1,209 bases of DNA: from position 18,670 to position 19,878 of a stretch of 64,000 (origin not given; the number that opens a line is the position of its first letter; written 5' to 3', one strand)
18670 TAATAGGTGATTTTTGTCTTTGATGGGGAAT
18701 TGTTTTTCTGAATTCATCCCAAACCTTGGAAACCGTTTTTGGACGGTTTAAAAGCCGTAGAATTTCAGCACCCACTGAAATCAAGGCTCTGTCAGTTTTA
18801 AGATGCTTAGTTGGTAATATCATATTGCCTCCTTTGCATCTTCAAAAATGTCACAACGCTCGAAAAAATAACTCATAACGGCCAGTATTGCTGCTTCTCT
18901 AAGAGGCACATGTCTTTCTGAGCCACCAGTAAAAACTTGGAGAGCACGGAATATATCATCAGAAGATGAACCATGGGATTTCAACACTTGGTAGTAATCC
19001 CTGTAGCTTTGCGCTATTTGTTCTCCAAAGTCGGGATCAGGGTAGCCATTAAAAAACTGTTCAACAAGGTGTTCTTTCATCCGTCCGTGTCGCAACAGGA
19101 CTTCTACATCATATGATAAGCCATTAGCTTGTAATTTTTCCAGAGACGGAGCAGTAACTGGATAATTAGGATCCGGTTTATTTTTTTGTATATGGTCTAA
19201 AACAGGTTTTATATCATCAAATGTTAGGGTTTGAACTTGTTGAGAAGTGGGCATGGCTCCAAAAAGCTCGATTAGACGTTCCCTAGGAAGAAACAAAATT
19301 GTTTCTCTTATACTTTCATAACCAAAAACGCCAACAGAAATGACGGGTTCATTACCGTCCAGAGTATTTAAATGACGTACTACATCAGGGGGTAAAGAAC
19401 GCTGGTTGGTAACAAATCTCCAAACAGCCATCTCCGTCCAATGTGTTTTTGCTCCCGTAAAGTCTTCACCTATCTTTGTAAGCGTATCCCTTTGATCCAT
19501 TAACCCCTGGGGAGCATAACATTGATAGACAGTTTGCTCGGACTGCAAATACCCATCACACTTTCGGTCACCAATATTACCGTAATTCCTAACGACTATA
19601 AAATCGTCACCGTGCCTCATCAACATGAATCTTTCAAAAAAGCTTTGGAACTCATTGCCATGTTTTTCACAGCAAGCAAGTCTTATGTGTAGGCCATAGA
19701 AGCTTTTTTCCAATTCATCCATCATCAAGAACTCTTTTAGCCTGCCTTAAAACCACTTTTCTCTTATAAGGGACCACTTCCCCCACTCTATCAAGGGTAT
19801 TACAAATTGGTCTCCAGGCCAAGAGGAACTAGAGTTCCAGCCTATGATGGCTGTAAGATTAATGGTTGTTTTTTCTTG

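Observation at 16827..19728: Three-gene ABC-3C-type conflict (defence) system carried by the prophage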

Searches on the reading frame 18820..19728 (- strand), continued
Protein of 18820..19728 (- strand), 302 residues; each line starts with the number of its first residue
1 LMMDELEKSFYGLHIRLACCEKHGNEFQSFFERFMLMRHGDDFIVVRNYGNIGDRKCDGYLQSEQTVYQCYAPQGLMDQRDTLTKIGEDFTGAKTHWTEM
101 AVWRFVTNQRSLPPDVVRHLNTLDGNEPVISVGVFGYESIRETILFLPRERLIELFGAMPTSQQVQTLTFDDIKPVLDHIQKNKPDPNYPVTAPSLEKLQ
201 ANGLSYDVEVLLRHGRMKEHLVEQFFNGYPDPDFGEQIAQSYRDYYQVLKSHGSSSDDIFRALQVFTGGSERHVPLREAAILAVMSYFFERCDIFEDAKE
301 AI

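Call 70: search_protein_families(library=padloc, alignment_id=A1, max_evalue=0.1)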
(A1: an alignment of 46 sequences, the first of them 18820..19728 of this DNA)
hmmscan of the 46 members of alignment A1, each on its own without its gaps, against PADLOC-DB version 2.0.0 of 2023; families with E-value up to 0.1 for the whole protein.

A. member 1, window:18820-19728:- (302 aa): 3 families
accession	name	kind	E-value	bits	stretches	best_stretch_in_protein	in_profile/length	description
PDLC04772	PDC-M68A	-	4.1e-22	77.4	1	162-297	113-252/253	-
PDLC04773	PDC-M68A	-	4.7e-15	54.2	1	164-299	53-197/200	-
PDLC03852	LmuA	-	0.0009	17.3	1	23-109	19-112/336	-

B. families by the number of members that match (of 46 scanned): 5 families
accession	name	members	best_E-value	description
PDLC04772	PDC-M68A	46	1.8e-25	-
PDLC04773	PDC-M68A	46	6.3e-20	-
PDLC03852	LmuA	38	3.4e-06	-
PDLC02823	DpdC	1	0.032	DpdC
PDLC02640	DrmMI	1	0.058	DrmMI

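Call 71: find_encoding_contigs(protein=P0034, flank=10000, max_places=2)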
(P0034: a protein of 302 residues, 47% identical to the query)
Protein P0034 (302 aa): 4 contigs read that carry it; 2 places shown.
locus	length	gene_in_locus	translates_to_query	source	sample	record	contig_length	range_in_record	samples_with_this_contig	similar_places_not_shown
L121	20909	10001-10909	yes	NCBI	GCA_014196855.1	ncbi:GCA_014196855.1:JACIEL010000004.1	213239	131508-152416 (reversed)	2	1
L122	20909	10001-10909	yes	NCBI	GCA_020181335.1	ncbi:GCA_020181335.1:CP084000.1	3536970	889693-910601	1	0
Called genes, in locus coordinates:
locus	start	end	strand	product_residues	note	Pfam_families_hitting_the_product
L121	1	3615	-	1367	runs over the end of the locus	PF07669:Eco57I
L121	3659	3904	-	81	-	PF06412:TraD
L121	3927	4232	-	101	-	PF06412:TraD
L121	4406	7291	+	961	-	PF03389:MobA_MobL, PF05970:PIF1 (weak), PF13086:AAA_11 (faint), PF13245:AAA_19, PF13604:AAA_30, PF01443:Viral_helicase1 (faint), PF22232:TraI_hel_assoc_N (weak)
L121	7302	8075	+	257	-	PF19613:DUF6118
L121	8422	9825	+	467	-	PF13356:Arm-DNA-bind_3, PF14659:Phage_int_SAM_3 (faint), PF22022:Phage_int_M (faint), PF00589:Phage_integrase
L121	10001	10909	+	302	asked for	PF20275:CTD10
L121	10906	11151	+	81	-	PF20293:MC6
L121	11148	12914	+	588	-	PF20275:CTD10, PF10088:DUF2326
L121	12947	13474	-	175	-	PF05443:ROS_MUCR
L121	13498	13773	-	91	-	PF00216:Bac_DNA_binding, PF18291:HU-HIG (weak)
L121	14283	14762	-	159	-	-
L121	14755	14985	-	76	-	-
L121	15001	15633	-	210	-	PF03938:OmpH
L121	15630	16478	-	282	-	PF07277:SapC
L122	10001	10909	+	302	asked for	PF20275:CTD10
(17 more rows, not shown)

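Call 72: find_encoding_contigs(protein=P0044, flank=10000, max_places=2)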
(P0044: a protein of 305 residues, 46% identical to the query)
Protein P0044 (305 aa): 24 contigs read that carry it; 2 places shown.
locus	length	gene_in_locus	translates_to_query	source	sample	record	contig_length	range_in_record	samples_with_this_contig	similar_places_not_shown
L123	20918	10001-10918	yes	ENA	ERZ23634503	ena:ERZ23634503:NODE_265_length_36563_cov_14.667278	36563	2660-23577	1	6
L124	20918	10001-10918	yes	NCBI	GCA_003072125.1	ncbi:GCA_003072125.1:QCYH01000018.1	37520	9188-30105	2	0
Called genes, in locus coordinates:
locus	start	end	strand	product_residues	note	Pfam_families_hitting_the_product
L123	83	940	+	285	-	PF13276:HTH_21, PF00665:rve, PF13683:rve_3, PF13333:rve_2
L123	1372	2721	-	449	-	PF02321:OEP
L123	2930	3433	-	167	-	PF03734:YkuD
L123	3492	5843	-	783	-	PF00122:E1-E2_ATPase, PF00702:Hydrolase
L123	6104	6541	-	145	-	PF01475:FUR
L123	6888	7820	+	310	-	PF07731:Cu-oxidase_2, PF07732:Cu-oxidase_3, PF07731:Cu-oxidase_2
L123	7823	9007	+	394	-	PF02535:Zip (weak)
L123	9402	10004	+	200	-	PF00239:Resolvase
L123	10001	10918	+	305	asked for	PF20275:CTD10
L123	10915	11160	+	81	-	PF20293:MC6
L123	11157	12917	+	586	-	PF13476:AAA_23 (faint), PF20275:CTD10, PF10088:DUF2326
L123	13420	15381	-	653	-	PF13175:AAA_15, PF13304:AAA_21 (faint), PF20469:OLD-like_TOPRIM (weak)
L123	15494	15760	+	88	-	PF09386:ParD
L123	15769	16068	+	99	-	PF05016:ParE_toxin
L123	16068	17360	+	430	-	PF20465:MmeI_hel, PF20473:MmeI_Mtase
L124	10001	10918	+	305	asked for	PF20275:CTD10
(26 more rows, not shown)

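Call 73: find_encoding_contigs(protein=P0107, flank=10000, max_places=2)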
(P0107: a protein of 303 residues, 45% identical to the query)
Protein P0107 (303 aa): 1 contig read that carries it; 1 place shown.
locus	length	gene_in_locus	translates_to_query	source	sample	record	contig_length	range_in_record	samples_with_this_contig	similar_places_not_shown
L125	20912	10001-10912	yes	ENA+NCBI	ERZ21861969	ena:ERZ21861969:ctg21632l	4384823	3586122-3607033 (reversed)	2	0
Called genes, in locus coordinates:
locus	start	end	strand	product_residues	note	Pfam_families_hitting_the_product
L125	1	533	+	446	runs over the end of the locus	PF00078:RVT_1, PF08388:GIIM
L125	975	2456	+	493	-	PF00078:RVT_1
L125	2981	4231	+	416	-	PF01548:DEDD_Tnp_IS110, PF02371:Transposase_20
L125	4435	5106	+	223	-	-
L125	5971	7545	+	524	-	PF01637:ATPase_2 (weak), PF13191:AAA_16 (weak), PF14516:AAA_35, PF24883:NPHP3_N (faint), PF13401:AAA_22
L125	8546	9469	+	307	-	PF14236:DruA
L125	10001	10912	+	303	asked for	PF20275:CTD10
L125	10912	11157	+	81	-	PF20293:MC6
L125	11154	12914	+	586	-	PF20275:CTD10, PF10088:DUF2326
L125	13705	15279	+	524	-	PF14516:AAA_35, PF13401:AAA_22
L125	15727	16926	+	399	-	PF05598:DUF772, PF01609:DDE_Tnp_1, PF13751:DDE_Tnp_1_6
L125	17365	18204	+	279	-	-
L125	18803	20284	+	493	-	PF00078:RVT_1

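Call 74: find_encoding_contigs(protein=P0095, flank=10000, max_places=2)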
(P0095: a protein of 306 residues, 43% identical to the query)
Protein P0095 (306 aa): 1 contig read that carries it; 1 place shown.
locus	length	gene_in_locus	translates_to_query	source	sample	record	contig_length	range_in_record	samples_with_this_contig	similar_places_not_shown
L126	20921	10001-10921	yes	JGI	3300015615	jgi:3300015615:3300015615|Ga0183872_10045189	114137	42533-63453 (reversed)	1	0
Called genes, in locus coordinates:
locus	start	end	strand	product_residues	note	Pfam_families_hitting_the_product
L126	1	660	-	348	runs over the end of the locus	PF00296:Bac_luciferase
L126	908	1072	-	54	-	-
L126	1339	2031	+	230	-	-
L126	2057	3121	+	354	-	PF01212:Beta_elim_lyase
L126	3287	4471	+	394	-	PF07690:MFS_1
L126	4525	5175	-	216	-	PF13515:FUSC_2 (weak)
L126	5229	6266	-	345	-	PF02770:Acyl-CoA_dh_M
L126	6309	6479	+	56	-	-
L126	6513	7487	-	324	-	PF01520:Amidase_3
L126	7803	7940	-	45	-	-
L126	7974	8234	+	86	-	PF06347:SH3_4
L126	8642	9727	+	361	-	PF00296:Bac_luciferase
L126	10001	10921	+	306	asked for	PF20275:CTD10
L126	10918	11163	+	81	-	PF20293:MC6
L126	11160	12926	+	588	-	PF20275:CTD10, PF10088:DUF2326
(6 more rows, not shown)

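Call 96: search_protein_families(library=phrogs, proteins=[window:18820-19728:-], max_evalue=0.001)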
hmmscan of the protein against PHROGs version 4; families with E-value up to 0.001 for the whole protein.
window:18820-19728:- (302 aa): 0 families

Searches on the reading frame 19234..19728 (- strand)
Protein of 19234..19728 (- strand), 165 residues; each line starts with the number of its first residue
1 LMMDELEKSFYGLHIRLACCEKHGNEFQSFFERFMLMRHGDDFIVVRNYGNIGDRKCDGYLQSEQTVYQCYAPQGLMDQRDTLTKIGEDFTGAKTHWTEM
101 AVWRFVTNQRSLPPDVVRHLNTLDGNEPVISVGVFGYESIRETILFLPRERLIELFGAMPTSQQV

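Call 100: search_protein_representatives(protein=window:19234-19728:-)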
Query: 165 residues. Proteins with E-value up to 0.001 (for the whole library): 1144; up to 1e-10: 495; up to 1e-30: 2. The best 150 are listed.
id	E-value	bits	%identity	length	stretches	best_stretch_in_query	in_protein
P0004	6.9e-58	211.4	57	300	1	3-164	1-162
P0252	1.4e-32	129.1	45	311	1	4-163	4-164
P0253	1.7e-30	122.3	41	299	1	3-163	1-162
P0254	5.7e-30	120.6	42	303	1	3-163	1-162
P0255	4.0e-29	117.9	43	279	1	3-163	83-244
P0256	6.9e-29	117.1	42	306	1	3-162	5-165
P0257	1.2e-28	116.3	45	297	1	6-161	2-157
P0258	1.2e-28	116.3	42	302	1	6-162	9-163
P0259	2.2e-28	115.5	44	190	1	3-161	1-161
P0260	3.7e-28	114.7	42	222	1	1-163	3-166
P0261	3.9e-28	114.7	42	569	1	3-162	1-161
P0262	4.0e-28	114.6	39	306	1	3-163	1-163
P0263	5.7e-28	114.1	42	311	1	3-162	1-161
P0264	6.3e-28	114.0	40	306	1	3-164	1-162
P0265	6.8e-28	113.9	39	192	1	3-163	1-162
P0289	1.7e-24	102.8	41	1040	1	4-158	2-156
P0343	2.3e-21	92.6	40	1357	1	22-163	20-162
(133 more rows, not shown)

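Call 102: search_solved_structures(query=P0289, max_evalue=1)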
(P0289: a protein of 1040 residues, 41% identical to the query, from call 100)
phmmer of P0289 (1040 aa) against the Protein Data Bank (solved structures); distinct sequences matched with E-value up to 1: 12.
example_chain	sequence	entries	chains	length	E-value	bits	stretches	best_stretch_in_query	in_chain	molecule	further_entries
4xl5_C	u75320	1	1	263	0.0029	19.1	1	774-857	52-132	bGFP-A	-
5dcq_A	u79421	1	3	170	0.043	15.2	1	929-1012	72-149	artificial repeat proteins (alphaREP3)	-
5nco_l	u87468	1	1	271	0.52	11.6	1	233-339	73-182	Signal recognition particle receptor FtsY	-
6g4j_B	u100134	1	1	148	0.54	11.5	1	928-1011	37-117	alphaREP bE8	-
4c7o_B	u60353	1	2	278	0.55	11.5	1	233-339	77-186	SIGNAL RECOGNITION PARTICLE RECEPTOR FTSY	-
6fqd_A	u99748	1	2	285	0.58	11.4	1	233-339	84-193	Signal recognition particle receptor FtsY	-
1fts_A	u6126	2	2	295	0.62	11.4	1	233-339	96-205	FTSY | SIGNAL RECOGNITION PARTICLE RECEPTOR FTSY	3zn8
9n3g_A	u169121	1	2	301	0.64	11.3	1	233-339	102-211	Signal recognition particle receptor FtsY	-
2xxa_B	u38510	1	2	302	0.65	11.3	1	233-339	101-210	SRP RECEPTOR FTSY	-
6cqp_A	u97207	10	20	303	0.65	11.3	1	233-339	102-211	Signal recognition particle receptor FtsY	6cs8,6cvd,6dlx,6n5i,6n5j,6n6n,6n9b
2qy9_A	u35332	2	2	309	0.68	11.2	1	233-339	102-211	Cell division protein ftsY | Signal recognition particle-docking protein FtsY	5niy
7o9h_A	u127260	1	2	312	0.71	11.2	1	233-339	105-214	Signal recognition particle receptor FtsY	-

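Call 103: search_solved_structures(query=P0343, max_evalue=1)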
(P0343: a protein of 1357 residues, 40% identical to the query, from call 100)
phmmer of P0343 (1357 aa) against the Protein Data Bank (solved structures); distinct sequences matched with E-value up to 1: 1.
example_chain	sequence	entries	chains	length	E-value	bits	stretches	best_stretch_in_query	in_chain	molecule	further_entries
8ii8_A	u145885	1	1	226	0.16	12.7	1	939-1023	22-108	Chromoprotein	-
